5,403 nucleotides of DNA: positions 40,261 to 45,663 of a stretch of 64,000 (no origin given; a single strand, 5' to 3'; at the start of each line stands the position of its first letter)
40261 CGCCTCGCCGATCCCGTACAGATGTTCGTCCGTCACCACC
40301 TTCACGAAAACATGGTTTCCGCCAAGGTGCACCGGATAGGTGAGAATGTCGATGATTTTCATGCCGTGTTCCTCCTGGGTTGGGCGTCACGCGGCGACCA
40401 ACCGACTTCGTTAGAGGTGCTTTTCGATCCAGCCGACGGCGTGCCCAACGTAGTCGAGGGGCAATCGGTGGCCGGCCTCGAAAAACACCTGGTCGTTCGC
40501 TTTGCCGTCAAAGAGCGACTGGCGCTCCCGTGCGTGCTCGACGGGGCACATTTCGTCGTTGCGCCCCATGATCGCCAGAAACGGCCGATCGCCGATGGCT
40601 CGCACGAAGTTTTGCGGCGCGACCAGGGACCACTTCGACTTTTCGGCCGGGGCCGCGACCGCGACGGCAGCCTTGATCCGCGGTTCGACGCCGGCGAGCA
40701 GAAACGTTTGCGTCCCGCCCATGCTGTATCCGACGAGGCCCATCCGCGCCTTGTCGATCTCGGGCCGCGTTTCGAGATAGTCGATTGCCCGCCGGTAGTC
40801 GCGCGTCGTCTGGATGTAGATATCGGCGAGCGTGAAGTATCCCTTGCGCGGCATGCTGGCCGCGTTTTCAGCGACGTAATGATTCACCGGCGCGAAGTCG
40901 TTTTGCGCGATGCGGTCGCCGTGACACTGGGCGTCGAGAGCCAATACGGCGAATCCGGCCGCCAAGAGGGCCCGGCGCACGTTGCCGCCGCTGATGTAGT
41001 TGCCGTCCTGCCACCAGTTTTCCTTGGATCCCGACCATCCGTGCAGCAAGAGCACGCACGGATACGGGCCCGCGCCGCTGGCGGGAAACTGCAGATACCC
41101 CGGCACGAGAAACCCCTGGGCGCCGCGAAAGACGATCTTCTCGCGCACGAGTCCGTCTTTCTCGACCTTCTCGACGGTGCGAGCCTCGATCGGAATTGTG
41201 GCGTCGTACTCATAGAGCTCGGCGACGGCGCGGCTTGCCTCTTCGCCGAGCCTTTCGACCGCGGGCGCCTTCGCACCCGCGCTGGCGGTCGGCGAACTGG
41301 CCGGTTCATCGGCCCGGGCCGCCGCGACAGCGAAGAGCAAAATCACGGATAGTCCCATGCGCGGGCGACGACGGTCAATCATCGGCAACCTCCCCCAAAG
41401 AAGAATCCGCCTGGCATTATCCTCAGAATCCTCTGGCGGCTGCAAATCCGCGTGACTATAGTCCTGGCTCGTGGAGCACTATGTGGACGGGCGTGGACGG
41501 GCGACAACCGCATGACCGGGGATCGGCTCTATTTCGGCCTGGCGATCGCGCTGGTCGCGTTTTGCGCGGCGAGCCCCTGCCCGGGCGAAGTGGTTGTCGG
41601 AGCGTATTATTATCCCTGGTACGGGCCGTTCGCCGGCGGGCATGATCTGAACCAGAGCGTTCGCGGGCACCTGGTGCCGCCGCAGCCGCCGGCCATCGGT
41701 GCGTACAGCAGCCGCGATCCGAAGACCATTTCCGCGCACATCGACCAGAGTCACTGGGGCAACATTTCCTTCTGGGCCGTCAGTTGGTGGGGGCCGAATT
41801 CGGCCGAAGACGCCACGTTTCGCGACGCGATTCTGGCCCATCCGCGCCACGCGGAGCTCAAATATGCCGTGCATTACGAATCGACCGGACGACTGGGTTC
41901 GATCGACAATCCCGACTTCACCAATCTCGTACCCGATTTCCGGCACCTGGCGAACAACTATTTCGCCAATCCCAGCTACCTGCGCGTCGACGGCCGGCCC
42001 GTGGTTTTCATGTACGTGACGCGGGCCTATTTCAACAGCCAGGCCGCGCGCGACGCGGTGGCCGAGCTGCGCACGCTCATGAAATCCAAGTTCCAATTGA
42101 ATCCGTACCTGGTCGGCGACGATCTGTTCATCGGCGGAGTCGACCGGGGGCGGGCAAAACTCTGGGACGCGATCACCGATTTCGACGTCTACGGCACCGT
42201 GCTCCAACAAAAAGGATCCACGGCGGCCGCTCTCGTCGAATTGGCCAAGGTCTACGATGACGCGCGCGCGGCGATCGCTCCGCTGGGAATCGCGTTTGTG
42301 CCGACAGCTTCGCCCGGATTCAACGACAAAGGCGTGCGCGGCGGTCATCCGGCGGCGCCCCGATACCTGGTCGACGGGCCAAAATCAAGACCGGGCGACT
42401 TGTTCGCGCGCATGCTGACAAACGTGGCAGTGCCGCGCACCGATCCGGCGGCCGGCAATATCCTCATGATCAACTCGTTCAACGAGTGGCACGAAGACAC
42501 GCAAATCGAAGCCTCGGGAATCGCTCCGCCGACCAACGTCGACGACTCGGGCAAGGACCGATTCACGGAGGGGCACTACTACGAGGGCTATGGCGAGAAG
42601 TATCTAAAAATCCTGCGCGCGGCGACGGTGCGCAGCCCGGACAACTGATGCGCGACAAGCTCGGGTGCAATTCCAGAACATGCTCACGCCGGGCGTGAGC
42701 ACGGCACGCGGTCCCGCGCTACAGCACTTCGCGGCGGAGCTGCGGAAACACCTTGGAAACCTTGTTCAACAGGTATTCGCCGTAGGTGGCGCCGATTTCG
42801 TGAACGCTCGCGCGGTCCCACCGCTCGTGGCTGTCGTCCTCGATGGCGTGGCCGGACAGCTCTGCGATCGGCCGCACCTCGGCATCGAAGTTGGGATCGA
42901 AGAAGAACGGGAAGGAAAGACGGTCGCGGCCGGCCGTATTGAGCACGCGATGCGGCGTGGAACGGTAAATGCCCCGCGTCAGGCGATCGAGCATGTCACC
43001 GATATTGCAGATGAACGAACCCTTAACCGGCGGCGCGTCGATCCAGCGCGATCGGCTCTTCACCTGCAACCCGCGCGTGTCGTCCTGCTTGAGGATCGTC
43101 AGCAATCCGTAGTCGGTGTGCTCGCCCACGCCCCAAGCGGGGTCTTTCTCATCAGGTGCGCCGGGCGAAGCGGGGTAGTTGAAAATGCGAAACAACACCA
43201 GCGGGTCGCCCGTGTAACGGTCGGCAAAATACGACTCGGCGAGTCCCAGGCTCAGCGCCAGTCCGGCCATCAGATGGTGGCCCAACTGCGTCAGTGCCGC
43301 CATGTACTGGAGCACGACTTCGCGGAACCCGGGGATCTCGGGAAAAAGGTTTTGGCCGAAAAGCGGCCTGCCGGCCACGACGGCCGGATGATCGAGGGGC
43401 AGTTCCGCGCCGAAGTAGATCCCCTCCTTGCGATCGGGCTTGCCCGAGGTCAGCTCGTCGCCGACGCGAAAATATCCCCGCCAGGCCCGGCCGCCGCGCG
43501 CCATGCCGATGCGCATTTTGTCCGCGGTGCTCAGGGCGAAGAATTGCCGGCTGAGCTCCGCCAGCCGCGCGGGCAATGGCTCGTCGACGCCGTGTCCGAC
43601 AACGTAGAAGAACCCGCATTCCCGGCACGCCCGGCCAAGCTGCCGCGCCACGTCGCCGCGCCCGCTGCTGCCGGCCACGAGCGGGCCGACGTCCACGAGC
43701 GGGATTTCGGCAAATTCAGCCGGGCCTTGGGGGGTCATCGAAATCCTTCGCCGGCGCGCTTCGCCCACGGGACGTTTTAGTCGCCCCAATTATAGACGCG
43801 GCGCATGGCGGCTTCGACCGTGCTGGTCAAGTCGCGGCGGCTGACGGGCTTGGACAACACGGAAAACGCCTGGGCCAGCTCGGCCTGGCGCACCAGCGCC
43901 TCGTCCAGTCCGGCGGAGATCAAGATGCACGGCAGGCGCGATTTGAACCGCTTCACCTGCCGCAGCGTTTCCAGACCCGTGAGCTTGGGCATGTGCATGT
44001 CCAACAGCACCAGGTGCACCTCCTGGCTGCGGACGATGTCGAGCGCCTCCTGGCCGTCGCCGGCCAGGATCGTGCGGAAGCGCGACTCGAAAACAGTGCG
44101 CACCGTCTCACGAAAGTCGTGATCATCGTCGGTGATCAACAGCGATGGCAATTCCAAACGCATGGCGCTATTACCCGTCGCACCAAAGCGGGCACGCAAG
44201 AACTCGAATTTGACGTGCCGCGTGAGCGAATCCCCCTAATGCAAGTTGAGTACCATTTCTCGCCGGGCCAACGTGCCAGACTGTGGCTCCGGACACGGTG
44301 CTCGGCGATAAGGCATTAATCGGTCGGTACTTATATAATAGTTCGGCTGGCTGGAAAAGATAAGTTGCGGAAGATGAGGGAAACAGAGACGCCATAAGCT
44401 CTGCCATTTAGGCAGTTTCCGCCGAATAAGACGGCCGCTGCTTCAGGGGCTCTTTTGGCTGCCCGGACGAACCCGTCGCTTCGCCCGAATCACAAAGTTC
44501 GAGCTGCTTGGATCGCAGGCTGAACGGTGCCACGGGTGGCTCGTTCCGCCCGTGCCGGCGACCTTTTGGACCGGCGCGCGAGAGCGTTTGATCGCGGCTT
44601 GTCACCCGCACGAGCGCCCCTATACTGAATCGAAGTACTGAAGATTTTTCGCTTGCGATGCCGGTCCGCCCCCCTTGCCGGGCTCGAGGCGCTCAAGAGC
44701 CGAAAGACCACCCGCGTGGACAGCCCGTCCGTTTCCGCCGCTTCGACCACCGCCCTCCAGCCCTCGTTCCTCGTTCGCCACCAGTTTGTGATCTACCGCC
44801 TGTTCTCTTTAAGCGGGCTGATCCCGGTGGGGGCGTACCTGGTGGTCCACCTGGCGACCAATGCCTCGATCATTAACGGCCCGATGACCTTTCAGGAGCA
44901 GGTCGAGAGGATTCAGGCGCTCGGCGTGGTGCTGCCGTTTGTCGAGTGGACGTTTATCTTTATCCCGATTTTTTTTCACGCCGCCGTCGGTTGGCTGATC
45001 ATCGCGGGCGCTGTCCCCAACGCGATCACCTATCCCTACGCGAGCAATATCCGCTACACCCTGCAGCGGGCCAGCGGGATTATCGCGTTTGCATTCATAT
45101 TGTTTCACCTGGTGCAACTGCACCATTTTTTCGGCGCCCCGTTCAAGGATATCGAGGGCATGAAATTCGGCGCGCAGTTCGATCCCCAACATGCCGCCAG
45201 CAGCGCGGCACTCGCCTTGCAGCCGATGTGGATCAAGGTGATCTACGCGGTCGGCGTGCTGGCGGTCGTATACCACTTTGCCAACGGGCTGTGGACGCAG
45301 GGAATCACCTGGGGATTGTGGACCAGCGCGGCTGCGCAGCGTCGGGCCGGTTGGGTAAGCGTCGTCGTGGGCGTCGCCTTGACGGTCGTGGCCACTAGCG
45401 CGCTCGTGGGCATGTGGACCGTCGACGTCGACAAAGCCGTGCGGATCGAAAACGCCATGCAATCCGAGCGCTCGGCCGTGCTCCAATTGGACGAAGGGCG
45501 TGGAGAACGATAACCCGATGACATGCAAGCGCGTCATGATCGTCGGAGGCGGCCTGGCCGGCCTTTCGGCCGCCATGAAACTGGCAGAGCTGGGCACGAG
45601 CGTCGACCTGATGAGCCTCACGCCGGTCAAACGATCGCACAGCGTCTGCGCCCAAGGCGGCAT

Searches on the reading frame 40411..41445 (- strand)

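Call 57: search_protein_families(library=pfam, proteins=[window:40411-41445:-])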
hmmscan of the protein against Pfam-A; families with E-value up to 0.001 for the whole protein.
window:40411-41445:- (344 aa): 10 families
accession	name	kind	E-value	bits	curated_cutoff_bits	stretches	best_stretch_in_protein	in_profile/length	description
PF00561.26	Abhydrolase_1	-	1e-12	48.7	25.8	1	129-278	1-115/245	alpha/beta hydrolase fold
PF12697.13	Abhydrolase_6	-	2.3e-11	45.2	26.3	1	131-313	1-132/217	Alpha/beta hydrolase family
PF01738.24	DLH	-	6.8e-11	42.6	21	1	116-318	3-176/217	Dienelactone hydrolase family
PF05448.18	AXE1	-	4.8e-09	35.9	21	1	103-263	58-206/321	Acetyl xylan esterase (AXE1)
PF12740.14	PETase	-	4.3e-08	33.3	28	1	218-281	104-174/263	PET hydrolase-like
PF08840.17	BAAT_C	-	1.2e-07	32.4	20.9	1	219-291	8-80/210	BAAT / Acyl-CoA thioester hydrolase C terminal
PF12146.15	Hydrolase_4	-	1.2e-06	28.5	27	1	157-280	24-122/239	Serine aminopeptidase, S33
PF20434.5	BD-FAE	-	2.5e-06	27.6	26.8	0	119-181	4-64/215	BD-FAE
PF00326.27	Peptidase_S9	-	1.6e-05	24.9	22.6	0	213-265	44-97/213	Prolyl oligopeptidase family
PF03959.19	FSH1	-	0.00029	21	21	1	155-329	26-202/211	Serine hydrolase (FSH1)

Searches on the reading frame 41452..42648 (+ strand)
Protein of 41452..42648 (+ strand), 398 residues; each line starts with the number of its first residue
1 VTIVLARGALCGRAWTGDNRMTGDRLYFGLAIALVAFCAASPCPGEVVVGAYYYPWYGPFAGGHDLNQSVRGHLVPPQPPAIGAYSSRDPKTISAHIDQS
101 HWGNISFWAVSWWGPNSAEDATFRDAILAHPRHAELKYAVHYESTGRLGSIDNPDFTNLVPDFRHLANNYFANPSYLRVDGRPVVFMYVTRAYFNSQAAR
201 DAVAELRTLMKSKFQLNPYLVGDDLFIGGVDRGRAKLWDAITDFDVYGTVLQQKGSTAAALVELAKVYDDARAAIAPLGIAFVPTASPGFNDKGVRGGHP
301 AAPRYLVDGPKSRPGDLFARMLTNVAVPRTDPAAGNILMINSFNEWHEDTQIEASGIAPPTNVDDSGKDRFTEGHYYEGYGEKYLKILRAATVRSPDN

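Call 57: search_protein_families(library=pfam, proteins=[window:41452-42648:+])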
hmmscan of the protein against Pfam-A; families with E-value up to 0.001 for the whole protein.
window:41452-42648:+ (398 aa): 2 families
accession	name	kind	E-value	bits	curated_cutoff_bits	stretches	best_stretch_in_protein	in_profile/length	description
PF16317.11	Glyco_hydro_99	-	1.2e-18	67.8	33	1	80-355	60-307/341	Glycosyl hydrolase family 99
PF14307.12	Glyco_tran_WbsX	-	1.6e-05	25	25.1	0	167-244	143-215/350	Glycosyltransferase WbsX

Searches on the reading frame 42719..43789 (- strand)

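Call 57: search_protein_families(library=pfam, proteins=[window:42719-43789:-])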
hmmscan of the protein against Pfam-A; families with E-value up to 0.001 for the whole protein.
window:42719-43789:- (356 aa): 2 families
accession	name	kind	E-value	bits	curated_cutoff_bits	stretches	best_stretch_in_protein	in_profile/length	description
PF14226.12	DIOX_N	-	2.5e-30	106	27.3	1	29-151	1-116/117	non-haem dioxygenase in morphine synthesis N-terminal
PF03171.26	2OG-FeII_Oxy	-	5.9e-24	84.8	23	1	203-299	7-101/101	2OG-Fe(II) oxygenase superfamily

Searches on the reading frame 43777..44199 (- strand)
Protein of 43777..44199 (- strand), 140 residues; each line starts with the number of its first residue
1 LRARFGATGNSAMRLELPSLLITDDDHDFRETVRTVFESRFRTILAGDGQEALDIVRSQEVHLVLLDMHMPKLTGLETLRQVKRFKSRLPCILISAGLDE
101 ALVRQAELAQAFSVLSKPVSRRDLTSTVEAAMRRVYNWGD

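Call 57: search_protein_families(library=pfam, proteins=[window:43777-44199:-])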
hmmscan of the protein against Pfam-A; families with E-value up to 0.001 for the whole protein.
window:43777-44199:- (140 aa): 1 family
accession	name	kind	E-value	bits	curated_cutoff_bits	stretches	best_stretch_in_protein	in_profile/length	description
PF00072.30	Response_reg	-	6.7e-23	81.4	30.2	1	21-128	2-110/111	Response regulator receiver domain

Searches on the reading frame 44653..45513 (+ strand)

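Call 57: search_protein_families(library=pfam, proteins=[window:44653-45513:+])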
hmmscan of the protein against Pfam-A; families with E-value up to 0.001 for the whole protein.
window:44653-45513:+ (286 aa): 1 family
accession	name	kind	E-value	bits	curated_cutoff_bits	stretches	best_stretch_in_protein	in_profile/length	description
PF01127.27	Sdh_cyt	-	7.7e-08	32.9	25.8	1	135-247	23-122/122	Succinate dehydrogenase/Fumarate reductase transmembrane subunit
